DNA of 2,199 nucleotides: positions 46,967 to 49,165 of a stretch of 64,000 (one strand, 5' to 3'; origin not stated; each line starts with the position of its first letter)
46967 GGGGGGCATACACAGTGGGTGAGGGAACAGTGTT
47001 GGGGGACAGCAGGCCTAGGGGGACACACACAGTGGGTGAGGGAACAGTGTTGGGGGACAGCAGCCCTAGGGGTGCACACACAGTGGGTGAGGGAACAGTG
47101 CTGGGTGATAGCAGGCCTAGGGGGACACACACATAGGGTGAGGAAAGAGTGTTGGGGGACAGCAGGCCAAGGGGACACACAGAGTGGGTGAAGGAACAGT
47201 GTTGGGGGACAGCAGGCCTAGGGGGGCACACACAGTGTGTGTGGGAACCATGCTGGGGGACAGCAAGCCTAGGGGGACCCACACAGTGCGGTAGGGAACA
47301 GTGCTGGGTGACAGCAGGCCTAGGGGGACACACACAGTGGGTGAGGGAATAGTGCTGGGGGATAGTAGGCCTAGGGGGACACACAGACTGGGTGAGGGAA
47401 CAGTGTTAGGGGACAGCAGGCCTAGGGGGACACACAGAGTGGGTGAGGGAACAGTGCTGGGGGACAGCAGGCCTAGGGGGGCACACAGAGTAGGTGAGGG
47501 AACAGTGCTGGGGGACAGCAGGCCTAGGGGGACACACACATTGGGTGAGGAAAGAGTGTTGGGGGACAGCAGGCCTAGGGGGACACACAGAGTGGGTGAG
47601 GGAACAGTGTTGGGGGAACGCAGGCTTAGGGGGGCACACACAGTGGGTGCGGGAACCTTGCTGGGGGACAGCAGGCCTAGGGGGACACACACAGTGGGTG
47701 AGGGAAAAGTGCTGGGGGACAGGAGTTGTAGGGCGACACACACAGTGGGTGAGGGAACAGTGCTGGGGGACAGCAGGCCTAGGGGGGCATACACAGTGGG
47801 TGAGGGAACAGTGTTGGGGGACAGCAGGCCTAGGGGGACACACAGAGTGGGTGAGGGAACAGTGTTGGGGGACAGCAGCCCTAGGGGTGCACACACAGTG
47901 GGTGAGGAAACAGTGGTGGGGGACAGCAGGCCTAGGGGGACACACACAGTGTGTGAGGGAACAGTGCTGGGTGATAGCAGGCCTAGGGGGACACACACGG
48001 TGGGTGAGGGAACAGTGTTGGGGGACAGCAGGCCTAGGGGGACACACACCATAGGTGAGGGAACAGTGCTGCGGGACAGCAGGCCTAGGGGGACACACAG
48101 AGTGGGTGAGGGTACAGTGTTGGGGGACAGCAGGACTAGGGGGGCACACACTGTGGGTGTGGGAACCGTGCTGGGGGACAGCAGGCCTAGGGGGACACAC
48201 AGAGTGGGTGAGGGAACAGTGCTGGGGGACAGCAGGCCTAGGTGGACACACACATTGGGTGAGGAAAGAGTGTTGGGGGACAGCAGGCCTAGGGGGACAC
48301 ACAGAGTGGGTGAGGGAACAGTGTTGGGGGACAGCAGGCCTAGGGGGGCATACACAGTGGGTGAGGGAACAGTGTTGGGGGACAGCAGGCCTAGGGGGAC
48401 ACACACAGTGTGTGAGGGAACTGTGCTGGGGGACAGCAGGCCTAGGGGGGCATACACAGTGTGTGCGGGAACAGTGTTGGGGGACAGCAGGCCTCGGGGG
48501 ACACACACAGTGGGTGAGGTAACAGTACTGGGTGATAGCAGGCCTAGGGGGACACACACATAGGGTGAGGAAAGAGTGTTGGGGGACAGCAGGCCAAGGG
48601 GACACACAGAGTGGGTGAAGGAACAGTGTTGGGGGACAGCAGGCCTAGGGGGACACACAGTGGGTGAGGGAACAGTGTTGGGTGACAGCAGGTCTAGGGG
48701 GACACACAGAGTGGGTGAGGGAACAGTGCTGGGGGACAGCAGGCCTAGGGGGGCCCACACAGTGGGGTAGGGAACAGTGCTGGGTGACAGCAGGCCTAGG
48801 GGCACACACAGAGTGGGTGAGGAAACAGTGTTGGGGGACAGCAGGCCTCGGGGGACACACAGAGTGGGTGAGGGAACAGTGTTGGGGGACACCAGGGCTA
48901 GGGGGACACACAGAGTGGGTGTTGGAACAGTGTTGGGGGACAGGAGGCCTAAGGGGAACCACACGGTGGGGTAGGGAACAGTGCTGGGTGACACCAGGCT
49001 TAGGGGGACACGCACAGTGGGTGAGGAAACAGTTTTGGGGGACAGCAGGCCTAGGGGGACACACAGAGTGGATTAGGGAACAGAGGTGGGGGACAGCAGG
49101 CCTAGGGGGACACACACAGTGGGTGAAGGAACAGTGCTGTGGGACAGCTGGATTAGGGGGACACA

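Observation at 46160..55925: Two tandem 4,885-bp higher-order-repeat blocks with no detectable differences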

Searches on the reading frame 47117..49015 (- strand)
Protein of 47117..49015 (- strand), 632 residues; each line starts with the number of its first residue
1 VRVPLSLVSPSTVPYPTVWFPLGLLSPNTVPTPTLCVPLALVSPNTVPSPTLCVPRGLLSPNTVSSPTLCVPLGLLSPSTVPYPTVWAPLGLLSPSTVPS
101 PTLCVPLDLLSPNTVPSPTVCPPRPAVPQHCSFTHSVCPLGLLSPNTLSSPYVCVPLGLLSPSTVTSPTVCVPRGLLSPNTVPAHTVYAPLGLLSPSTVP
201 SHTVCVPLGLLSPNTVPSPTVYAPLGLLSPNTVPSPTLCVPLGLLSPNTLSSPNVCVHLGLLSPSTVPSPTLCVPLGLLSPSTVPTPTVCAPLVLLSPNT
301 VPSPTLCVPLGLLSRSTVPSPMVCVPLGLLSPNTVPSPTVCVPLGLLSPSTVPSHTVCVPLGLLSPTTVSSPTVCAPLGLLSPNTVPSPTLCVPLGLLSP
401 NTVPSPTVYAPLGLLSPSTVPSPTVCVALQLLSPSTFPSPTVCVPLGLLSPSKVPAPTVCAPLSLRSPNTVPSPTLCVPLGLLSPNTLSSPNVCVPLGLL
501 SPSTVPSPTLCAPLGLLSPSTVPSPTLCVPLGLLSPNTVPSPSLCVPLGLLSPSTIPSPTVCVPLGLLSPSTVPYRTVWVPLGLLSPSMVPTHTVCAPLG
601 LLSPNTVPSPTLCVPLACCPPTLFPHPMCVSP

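Call 48: find_homologous_proteins(query=window:47117-49015:-)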
Query window:47117-49015:-: 8000 candidates shared short words with the query, none scored E <= 0.001.

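Call 49: find_encoding_contigs(protein=window:47117-49015:-, max_places=4, flank=10000)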
Protein window:47117-49015:- (632 aa): no gene with exactly this product is on record in the collection.

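Call 50: search_protein_families(library=pfam, proteins=[window:47117-49015:-], max_evalue=0.01)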
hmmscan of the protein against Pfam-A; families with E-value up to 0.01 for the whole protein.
window:47117-49015:- (632 aa): 0 families
